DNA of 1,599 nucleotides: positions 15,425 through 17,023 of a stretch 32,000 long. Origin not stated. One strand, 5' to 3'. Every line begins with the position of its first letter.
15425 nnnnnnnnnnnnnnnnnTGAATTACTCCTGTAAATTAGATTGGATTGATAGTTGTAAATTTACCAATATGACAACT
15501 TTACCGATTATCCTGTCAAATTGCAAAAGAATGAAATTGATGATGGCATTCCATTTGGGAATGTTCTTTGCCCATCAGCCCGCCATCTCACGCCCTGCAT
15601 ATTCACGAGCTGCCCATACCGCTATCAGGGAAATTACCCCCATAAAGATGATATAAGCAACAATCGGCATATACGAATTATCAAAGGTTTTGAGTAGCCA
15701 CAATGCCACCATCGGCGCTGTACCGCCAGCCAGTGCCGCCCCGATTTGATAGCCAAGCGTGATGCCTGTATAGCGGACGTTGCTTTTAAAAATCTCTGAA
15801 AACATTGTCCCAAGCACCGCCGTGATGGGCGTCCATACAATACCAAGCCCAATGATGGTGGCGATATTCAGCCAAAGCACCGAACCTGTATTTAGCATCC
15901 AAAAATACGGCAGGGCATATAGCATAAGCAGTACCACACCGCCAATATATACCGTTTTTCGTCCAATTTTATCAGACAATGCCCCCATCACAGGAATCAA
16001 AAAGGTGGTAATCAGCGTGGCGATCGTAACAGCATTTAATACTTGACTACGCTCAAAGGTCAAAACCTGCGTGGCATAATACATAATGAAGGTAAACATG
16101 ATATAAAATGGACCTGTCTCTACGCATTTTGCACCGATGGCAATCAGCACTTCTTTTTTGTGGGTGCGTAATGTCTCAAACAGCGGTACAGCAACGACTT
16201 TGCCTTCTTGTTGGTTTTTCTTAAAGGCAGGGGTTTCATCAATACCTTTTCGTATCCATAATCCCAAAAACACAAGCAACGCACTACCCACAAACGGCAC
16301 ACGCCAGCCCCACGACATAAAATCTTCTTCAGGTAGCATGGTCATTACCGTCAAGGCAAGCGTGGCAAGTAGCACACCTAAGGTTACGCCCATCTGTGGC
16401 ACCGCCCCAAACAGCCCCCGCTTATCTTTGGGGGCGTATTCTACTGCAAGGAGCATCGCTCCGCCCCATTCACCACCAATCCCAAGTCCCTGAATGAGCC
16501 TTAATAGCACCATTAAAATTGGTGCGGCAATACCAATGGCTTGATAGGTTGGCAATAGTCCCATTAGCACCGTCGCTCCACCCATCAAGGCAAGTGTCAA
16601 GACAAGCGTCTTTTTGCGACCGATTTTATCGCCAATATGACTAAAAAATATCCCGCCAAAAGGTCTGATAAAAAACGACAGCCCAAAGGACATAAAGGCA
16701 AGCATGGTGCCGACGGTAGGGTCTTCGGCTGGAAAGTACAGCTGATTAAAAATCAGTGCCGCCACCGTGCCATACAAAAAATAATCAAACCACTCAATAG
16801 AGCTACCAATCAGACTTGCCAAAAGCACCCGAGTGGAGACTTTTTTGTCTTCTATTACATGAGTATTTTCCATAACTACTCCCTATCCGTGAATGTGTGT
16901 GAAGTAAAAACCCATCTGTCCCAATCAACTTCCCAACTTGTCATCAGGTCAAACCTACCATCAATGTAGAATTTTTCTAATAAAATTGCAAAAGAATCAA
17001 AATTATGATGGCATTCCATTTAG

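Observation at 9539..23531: Apparently complete lysine/pipecolate -> 2-oxoglutarate cluster built around a DUF1338 (HglS/YdcJ) 2-oxoadipate oxygenase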

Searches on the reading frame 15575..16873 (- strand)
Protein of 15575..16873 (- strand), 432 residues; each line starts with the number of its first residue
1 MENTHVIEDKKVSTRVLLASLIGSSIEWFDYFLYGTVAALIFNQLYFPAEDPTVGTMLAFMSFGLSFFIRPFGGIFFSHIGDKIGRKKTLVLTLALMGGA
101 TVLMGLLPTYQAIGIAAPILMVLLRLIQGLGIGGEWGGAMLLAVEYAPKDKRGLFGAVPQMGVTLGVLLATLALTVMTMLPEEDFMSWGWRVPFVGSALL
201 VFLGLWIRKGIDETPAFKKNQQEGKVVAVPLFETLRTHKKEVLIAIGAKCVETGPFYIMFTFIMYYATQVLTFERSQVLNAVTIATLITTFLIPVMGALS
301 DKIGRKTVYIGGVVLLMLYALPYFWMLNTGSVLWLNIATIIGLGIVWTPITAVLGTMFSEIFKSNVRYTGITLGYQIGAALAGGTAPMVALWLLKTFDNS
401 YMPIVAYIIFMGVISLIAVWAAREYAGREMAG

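Call 3: search_protein_families(library=pfam, proteins=[window:15575-16873:-])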
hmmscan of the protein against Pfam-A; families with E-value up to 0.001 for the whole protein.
window:15575-16873:- (432 aa): 3 families
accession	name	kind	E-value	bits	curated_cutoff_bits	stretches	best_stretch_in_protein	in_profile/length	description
PF00083.30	Sugar_tr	-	1.3e-30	107.1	22.3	2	21-218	6-198/452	Sugar (and other) transporter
PF07690.21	MFS_1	-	5.1e-30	105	33.4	1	22-382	3-346/347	Major Facilitator Superfamily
PF13347.12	MFS_2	-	3.9e-12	45.9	27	1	150-398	130-385/427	MFS/sugar transport protein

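Call 4: search_protein_families(library=ncbifam, proteins=[window:15575-16873:-])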
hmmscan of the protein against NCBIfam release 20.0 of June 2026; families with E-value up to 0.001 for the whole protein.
window:15575-16873:- (432 aa): 17 families
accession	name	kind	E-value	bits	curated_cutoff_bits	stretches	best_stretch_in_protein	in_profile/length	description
TIGR00883.1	2A0106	subfamily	2.4e-127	425.3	443.45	1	23-415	1-399/400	metabolite/H+ symporter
NF007414.0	PRK09952.1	equivalog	2.4e-107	359.4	538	1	11-422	18-432/438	shikimate transporter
NF007927.0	PRK10642.1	equivalog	2.4e-80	270.7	544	1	3-432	14-448/500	glycine betaine/L-proline transporter ProP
NF011656.1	PRK15075.1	subfamily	2.1e-68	231.1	445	1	14-420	6-409/419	tricarballylate/proton symporter TcuC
NF007710.0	PRK10406.1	subfamily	1e-58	199.5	550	1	11-418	18-419/432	MFS family transporter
TIGR00891.1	2A0112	subfamily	3.5e-29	102.1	552.9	1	15-409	12-402/405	sialate:H+ symport family MFS transporter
NF003024.0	PRK03893.1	subfamily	6.4e-26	91.2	604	2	13-267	19-249/497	sialate:H+ symport family MFS transporter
TIGR00895.1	2A0115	subfamily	1.9e-22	79.8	418.55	2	11-227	13-208/398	aromatic acid/H+ symport family MFS transporter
NF008963.0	PRK12307.1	equivalog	2.2e-18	66.6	637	1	27-416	23-403/426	MFS transporter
TIGR00898.1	2A0119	subfamily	2.3e-11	43.2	550.75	1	73-190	142-241/506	cation transport protein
TIGR00887.1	2A0109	equivalog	3.6e-10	39.4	610.3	1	23-173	24-170/502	phosphate:H+ symporter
NF049980.1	SfMCT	equivalog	1.4e-09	37.1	320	1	61-402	41-369/378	L-lactate MFS transporter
NF008586.0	PRK11551.1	equivalog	2.3e-08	33.5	410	1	25-418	25-392/406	3-(3-hydroxy-phenyl)propionate transporter MhpT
TIGR00879.1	SP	subfamily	3.4e-08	32.5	237.8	1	11-194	54-227/510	sugar porter family MFS transporter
TIGR00880.1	2_A_01_02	superfamily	7.4e-08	32.6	131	0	283-418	5-134/141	multidrug resistance protein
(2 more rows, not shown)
